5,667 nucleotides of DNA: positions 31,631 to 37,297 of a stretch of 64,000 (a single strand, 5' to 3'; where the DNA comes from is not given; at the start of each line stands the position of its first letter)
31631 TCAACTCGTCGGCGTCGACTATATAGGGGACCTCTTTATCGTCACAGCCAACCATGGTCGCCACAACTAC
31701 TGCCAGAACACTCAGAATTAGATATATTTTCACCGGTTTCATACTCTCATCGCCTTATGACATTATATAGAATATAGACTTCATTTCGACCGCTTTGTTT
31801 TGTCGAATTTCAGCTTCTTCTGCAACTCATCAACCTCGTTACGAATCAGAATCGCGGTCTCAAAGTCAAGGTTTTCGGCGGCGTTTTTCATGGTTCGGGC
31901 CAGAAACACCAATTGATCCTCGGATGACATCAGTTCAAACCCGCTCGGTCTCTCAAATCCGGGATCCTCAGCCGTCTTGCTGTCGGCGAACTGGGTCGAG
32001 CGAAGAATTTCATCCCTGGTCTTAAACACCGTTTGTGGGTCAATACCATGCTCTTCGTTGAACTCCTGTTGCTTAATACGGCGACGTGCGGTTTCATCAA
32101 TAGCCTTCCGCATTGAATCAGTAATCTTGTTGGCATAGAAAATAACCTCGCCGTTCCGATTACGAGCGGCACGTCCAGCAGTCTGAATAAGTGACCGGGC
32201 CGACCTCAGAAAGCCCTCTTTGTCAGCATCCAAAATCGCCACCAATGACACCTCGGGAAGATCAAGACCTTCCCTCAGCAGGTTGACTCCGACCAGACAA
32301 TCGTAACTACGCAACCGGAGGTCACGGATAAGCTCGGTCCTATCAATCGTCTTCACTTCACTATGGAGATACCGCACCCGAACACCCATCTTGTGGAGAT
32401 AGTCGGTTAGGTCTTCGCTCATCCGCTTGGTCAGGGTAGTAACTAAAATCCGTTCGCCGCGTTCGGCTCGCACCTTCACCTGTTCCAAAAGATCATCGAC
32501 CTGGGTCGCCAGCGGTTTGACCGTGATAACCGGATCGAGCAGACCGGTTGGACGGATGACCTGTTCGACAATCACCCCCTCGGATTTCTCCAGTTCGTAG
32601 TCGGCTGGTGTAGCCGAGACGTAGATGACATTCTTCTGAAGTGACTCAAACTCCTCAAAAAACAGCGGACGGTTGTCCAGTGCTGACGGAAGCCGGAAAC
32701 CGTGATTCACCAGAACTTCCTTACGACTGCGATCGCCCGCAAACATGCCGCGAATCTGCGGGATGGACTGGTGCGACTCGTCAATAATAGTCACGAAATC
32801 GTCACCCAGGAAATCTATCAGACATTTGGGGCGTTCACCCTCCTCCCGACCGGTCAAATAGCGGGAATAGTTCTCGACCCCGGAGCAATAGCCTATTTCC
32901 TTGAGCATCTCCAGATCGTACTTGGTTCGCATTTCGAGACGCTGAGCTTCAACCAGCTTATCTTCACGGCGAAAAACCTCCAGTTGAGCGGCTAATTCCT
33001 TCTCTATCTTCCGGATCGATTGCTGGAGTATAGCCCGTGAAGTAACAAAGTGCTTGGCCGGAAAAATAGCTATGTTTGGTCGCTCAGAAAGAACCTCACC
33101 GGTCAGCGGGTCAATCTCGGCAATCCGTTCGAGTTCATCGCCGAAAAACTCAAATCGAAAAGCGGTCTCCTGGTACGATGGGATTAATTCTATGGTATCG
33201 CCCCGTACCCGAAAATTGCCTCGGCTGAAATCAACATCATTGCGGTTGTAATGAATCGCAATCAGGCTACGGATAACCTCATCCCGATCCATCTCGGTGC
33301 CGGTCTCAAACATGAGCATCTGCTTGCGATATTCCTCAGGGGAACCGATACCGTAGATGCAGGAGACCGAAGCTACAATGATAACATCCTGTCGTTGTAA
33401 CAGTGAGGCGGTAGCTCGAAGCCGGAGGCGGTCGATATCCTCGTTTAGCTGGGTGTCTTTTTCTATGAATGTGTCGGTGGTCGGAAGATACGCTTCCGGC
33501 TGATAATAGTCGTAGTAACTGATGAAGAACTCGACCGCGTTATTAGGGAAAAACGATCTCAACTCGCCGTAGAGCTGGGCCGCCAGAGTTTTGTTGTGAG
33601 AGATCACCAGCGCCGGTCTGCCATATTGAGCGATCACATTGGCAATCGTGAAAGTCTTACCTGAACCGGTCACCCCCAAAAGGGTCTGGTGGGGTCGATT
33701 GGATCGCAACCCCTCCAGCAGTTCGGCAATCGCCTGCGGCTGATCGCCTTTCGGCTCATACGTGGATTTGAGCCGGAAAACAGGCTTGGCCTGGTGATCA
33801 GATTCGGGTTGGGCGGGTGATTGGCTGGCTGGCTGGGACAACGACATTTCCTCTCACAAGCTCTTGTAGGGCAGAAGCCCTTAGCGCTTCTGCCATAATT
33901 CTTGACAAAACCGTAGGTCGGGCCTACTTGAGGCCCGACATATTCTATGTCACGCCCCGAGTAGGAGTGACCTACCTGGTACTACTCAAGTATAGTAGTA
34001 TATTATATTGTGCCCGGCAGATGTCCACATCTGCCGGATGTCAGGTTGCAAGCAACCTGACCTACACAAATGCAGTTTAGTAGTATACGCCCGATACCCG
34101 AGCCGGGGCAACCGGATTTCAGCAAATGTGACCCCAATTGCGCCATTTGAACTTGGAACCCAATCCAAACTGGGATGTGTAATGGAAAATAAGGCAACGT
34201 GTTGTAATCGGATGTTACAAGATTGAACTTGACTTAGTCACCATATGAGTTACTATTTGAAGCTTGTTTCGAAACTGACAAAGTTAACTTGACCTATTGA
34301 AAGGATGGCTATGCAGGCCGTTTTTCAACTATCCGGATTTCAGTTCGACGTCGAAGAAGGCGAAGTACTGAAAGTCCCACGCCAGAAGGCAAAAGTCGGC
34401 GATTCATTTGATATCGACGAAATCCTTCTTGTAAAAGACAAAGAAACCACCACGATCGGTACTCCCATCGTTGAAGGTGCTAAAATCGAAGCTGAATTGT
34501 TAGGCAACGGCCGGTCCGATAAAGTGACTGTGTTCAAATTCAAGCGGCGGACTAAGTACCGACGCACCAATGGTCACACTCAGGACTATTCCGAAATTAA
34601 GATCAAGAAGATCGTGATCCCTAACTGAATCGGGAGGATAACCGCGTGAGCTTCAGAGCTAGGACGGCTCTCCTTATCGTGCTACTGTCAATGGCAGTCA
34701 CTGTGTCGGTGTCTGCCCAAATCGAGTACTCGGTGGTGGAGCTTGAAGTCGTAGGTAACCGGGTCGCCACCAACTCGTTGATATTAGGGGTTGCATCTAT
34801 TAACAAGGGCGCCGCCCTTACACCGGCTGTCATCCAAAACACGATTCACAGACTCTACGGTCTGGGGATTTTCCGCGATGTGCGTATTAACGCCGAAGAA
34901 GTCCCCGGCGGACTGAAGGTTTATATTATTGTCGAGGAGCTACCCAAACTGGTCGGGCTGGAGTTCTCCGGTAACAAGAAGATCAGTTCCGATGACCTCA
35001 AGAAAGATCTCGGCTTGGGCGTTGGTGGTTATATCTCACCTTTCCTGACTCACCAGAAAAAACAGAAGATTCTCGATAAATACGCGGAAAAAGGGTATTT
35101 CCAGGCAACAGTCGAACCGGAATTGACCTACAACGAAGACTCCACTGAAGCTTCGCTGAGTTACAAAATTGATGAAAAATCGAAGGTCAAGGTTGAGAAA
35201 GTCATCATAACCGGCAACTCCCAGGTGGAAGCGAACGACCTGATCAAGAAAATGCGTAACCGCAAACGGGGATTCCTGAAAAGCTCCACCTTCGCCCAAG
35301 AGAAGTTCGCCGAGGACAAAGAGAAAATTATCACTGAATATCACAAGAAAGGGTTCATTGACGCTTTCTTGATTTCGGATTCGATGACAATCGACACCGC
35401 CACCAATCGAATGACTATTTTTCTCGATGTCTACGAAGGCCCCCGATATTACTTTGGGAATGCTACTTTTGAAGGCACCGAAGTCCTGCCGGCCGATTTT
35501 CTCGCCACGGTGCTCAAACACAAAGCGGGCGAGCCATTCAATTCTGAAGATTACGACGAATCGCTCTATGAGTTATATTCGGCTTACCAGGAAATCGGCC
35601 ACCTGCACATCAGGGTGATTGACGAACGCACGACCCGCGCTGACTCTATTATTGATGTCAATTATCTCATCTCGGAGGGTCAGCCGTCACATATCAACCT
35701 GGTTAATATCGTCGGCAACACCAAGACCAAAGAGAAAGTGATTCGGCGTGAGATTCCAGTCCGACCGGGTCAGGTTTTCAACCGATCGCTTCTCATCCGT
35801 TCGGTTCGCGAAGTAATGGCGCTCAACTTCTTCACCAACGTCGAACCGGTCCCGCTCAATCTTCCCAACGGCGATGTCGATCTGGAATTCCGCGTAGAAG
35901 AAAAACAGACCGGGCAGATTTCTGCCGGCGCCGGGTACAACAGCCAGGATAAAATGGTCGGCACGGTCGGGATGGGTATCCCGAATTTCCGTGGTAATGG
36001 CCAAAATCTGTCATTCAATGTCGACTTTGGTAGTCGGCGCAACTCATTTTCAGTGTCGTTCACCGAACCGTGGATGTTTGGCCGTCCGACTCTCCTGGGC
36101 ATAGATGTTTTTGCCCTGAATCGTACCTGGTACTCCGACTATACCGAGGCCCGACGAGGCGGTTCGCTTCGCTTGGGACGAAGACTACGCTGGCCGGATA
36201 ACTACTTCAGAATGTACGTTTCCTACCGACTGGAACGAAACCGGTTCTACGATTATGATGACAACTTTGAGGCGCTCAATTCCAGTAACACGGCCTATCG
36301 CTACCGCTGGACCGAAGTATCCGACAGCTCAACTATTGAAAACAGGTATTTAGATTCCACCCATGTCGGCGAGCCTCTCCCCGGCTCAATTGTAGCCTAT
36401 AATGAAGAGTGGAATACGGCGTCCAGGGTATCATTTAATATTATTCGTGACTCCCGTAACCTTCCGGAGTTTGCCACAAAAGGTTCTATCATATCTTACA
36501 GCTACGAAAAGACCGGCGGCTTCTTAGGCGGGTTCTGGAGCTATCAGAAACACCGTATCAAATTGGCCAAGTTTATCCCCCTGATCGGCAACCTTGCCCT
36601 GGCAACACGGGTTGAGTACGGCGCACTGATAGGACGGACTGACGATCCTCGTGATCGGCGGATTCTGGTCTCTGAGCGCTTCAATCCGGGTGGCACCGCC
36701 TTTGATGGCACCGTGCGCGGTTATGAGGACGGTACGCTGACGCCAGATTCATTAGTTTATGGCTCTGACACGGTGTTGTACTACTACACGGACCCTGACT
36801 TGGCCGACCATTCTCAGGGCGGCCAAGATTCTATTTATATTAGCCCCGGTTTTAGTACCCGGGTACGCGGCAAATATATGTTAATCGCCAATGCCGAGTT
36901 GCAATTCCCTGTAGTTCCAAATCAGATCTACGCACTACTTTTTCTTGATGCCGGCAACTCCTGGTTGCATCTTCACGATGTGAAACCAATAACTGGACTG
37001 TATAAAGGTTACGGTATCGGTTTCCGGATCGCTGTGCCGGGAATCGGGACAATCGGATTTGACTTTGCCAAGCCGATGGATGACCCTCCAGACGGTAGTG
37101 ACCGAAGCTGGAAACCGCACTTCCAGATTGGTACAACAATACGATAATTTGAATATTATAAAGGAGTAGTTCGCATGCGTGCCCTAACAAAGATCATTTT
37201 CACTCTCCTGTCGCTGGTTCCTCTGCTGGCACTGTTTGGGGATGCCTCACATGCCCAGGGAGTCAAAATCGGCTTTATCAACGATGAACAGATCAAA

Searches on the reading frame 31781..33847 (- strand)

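Call 50: search_protein_families(library=pfam, proteins=[window:31781-33847:-], max_evalue=0.001)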
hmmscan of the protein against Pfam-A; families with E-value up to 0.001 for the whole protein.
window:31781-33847:- (688 aa): 6 families
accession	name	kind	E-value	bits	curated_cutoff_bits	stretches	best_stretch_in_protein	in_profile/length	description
PF17757.6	UvrB_inter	-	1e-31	109.3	22.9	1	179-267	2-91/91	UvrB interaction domain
PF12344.14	UvrB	-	2.1e-20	72.7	27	1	570-610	1-41/43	Ultra-violet resistance protein B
PF00271.37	Helicase_C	-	5.1e-19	69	23.5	1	453-563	6-109/110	Helicase conserved C-terminal domain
PF04851.21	ResIII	-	4.9e-11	43.2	22.5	1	31-107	3-86/164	Type III restriction enzyme, res subunit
PF00270.35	DEAD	-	1.1e-05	25.7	26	1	35-105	3-76/167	DEAD/DEAH box helicase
PF02151.25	UVR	-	1.8e-05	24.7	21.5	1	646-678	4-36/36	UvrB/uvrC motif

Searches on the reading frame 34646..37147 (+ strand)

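Call 50: search_protein_families(library=pfam, proteins=[window:34646-37147:+], max_evalue=0.001)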
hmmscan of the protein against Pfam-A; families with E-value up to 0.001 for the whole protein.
window:34646-37147:+ (833 aa): 4 families
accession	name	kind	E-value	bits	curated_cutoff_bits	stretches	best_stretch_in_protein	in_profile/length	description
PF07244.20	POTRA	-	1.3e-49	167.3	21.3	4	349-420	2-79/79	Surface antigen variable number repeat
PF01103.29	Omp85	-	1.1e-45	157.1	24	1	447-831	1-324/325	Omp85 superfamily domain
PF08478.15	POTRA_1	-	5e-05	23.9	23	0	182-209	2-29/69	POTRA domain, FtsQ-type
PF25282.1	POTRA1_3_Toc75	-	0.00038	21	27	0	11-96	5-97/99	Toc75-like, POTRA domain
